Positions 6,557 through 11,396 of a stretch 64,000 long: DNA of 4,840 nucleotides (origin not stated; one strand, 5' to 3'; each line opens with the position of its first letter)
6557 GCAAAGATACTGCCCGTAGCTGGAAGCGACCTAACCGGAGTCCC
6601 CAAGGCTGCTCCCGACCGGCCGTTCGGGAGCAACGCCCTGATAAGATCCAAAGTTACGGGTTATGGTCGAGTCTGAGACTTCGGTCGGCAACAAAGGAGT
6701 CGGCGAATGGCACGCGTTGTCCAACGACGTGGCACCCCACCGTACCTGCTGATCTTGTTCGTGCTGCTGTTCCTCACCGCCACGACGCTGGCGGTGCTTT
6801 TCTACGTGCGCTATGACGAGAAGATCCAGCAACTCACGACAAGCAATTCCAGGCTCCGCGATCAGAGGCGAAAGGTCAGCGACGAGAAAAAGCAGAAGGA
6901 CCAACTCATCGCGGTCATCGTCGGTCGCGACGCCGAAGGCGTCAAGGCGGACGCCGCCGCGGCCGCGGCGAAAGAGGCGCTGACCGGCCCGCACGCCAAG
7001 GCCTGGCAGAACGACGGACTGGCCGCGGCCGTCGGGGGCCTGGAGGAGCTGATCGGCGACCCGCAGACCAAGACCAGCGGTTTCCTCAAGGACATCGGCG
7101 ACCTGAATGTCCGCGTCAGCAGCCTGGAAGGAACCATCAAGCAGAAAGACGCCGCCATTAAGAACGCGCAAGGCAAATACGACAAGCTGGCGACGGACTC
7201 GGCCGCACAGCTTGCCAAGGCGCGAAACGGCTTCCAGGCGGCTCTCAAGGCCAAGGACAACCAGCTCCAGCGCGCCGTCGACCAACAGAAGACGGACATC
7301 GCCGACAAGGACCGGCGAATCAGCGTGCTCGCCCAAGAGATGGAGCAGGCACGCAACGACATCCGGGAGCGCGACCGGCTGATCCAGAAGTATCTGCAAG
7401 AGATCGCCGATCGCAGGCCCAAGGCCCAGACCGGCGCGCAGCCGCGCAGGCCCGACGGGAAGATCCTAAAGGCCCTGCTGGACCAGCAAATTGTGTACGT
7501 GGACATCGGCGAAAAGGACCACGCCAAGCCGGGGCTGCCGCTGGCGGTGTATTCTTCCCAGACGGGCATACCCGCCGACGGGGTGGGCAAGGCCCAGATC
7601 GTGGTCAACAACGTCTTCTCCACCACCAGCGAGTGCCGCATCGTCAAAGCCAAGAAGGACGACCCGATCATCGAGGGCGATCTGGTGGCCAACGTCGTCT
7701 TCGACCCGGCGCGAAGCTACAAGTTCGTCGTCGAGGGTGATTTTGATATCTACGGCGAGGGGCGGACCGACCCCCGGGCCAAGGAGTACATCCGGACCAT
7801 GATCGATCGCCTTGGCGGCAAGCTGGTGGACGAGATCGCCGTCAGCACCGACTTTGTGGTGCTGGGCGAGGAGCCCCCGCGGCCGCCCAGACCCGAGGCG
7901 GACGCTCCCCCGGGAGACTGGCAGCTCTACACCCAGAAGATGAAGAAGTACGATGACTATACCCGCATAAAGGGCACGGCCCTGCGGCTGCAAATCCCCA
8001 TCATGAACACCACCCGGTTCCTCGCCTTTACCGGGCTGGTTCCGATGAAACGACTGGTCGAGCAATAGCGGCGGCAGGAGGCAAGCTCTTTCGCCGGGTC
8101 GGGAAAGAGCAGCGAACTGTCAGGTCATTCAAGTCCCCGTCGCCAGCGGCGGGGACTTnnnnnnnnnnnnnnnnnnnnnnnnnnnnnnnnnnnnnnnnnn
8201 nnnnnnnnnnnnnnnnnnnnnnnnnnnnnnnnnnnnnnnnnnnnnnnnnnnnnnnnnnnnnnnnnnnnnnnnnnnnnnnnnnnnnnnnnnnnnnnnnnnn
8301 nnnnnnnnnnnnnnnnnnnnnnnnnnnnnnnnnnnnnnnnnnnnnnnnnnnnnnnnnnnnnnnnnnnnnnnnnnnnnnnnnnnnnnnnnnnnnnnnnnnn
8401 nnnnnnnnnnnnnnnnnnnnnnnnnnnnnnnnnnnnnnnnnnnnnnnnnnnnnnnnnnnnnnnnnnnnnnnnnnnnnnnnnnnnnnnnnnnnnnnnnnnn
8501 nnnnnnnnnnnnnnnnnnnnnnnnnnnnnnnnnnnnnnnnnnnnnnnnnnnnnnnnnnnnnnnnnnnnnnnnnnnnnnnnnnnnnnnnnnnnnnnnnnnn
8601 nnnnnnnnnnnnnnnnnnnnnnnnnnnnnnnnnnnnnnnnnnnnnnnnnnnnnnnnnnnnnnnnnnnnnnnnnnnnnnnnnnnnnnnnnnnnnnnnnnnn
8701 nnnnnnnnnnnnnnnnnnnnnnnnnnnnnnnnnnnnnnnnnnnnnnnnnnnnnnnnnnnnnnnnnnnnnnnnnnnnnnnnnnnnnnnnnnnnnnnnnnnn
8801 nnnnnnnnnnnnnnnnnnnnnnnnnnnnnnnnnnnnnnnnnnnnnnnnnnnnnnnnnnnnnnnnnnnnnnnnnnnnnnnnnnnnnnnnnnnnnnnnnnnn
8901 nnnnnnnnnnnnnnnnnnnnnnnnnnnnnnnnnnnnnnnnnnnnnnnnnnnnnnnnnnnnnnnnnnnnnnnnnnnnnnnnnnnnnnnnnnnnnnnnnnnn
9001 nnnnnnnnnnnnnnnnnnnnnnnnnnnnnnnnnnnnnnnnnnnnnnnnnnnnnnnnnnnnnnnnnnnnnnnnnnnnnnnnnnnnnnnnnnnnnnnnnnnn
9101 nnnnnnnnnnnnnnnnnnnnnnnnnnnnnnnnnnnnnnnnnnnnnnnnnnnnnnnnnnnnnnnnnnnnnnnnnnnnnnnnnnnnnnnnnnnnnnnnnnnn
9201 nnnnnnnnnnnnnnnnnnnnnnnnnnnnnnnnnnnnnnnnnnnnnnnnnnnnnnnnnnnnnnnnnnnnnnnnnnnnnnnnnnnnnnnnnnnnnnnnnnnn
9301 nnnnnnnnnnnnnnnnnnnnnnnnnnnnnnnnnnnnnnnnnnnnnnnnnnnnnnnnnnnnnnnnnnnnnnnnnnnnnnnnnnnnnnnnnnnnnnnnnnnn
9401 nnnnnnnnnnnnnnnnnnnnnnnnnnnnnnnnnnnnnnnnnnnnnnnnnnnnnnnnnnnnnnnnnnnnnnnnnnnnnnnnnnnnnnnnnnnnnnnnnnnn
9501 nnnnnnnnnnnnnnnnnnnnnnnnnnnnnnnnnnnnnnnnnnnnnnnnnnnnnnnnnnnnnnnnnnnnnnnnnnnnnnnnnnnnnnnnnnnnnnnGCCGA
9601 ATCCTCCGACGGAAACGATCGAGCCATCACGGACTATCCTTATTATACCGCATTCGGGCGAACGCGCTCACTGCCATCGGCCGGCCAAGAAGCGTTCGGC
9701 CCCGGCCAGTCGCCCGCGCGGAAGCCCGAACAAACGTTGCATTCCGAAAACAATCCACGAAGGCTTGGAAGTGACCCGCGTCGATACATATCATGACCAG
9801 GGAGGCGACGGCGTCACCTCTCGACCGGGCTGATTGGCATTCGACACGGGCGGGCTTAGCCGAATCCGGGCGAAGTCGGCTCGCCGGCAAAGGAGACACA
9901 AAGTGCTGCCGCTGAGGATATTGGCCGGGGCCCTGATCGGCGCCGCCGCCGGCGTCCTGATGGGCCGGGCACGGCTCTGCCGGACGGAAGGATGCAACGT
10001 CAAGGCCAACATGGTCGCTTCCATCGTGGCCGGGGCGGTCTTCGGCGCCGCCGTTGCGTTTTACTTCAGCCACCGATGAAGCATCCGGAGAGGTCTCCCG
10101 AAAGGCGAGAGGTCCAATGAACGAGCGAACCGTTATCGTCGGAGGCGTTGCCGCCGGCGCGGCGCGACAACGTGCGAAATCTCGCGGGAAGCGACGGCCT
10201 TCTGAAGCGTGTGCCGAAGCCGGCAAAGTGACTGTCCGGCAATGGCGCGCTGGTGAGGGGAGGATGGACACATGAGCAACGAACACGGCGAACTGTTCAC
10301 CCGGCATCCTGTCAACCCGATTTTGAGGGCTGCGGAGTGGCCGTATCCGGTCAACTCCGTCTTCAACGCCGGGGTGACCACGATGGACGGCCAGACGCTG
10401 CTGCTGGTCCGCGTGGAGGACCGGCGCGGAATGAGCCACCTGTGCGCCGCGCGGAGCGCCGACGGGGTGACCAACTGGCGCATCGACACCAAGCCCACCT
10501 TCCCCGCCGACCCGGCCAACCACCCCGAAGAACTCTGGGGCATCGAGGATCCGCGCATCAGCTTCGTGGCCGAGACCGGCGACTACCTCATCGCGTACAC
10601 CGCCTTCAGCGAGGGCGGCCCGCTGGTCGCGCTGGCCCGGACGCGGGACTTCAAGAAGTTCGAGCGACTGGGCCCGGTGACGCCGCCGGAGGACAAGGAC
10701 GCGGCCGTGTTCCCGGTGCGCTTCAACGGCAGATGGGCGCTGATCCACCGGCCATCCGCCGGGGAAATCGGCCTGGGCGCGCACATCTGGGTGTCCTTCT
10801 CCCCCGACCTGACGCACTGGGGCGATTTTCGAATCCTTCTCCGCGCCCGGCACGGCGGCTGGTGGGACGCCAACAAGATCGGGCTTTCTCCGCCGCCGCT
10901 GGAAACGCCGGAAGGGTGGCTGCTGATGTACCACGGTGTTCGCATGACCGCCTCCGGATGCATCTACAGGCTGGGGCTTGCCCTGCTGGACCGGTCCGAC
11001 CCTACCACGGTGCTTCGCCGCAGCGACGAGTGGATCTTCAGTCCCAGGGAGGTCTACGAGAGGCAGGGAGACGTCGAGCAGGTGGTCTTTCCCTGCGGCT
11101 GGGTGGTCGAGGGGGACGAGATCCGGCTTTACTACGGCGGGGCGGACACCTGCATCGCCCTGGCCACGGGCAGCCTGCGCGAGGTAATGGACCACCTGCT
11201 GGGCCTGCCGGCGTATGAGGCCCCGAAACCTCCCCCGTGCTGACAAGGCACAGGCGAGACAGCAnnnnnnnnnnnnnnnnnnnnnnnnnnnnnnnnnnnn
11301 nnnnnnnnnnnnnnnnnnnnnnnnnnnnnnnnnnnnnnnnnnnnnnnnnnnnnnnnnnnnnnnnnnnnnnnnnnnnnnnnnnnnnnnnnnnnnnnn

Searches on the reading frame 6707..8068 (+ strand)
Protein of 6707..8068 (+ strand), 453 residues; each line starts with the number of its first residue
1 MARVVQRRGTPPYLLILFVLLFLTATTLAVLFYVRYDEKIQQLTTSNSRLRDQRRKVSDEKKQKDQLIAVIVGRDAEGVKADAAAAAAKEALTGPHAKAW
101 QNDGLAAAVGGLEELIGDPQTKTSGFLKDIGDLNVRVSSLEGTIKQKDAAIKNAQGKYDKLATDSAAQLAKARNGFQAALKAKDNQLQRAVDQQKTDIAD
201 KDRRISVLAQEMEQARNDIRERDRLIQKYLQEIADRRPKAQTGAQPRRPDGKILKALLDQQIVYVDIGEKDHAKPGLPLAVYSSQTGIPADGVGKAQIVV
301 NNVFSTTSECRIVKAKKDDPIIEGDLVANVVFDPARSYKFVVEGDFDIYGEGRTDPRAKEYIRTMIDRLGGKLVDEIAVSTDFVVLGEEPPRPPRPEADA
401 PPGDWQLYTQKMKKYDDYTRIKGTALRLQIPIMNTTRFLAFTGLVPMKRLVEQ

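Call 5: search_protein_families(library=pfam, proteins=[window:6707-8068:+], max_evalue=0.01)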
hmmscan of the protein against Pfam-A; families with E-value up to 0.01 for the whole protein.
window:6707-8068:+ (453 aa): 3 families
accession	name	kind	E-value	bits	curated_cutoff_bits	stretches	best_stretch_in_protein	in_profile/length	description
PF00533.33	BRCT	-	0.00091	19.9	21.3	1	359-436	21-72/78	BRCA1 C Terminus (BRCT) domain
PF13868.11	TPH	-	0.0047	15.9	27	1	177-240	158-221/352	Trichohyalin-plectin-homology domain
PF09738.14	LRRFIP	-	0.0092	15.8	28.2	1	143-228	96-178/300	LRRFIP family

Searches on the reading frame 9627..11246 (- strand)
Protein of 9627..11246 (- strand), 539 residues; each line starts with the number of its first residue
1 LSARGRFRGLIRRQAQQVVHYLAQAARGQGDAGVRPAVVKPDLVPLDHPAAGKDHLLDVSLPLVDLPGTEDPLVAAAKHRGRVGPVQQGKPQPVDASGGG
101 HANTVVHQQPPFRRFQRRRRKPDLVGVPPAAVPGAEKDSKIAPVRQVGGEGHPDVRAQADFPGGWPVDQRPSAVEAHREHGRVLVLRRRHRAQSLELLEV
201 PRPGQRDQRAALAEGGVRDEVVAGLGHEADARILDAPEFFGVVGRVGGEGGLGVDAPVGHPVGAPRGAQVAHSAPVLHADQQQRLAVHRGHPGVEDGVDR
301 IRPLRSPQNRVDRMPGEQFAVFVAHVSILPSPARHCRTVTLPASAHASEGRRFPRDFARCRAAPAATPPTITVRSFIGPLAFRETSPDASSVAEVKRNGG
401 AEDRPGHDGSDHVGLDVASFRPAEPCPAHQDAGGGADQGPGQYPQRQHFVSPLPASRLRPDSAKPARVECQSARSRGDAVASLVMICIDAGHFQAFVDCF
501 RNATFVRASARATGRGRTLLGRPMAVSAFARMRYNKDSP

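Call 5: search_protein_families(library=pfam, proteins=[window:9627-11246:-], max_evalue=0.01)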
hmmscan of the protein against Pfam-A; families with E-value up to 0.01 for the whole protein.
window:9627-11246:- (539 aa): 0 families
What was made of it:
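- Checked: The 539-aa ORF at 9627-11246 (-) has no Pfam hit and overlaps the GH130 gene on the other strand, so it is a shadow ORF (call 5).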

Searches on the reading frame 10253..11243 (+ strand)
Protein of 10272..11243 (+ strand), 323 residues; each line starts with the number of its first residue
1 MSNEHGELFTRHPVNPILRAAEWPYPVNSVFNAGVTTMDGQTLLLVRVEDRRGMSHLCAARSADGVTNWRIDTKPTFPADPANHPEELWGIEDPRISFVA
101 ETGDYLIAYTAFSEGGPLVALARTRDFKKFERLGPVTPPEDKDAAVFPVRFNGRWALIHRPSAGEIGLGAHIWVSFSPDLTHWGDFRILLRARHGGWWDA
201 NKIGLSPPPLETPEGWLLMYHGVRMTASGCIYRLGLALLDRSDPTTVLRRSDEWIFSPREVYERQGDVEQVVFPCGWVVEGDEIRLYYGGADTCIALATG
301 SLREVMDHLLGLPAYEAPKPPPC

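Call 5: search_protein_families(library=pfam, proteins=[window:10272-11243:+, window:10253-11218:+], max_evalue=0.01)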
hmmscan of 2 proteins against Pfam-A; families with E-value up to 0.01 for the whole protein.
window:10272-11243:+ (323 aa): 1 family
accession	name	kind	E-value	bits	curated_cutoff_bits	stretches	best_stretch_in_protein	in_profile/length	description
PF04041.19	Glyco_hydro_130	-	3.2e-56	191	26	1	27-308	32-317/320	beta-1,4-mannooligosaccharide phosphorylase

window:10253-11218:+ (321 aa): 0 families

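Call 7: search_protein_families(library=ncbifam, proteins=[window:10272-11243:+], max_evalue=0.001)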
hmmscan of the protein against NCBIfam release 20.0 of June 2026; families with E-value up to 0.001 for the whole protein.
window:10272-11243:+ (323 aa): 3 families
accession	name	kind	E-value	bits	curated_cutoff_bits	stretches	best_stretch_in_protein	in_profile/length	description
NF050092.1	BtaManbiosPhlase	equivalog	3.9e-67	226.6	550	1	54-309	106-350/351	BtaManbiosPhlase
NF052550.1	BManbPhaseBMBP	equivalog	1.3e-56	192.2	450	1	15-299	10-288/296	beta-1,2-mannobiose phosphorylase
NF058598.1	BetMansidBT3780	equivalog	6.6e-27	94.5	550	2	174-298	229-360/366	beta-1,2-mannosidase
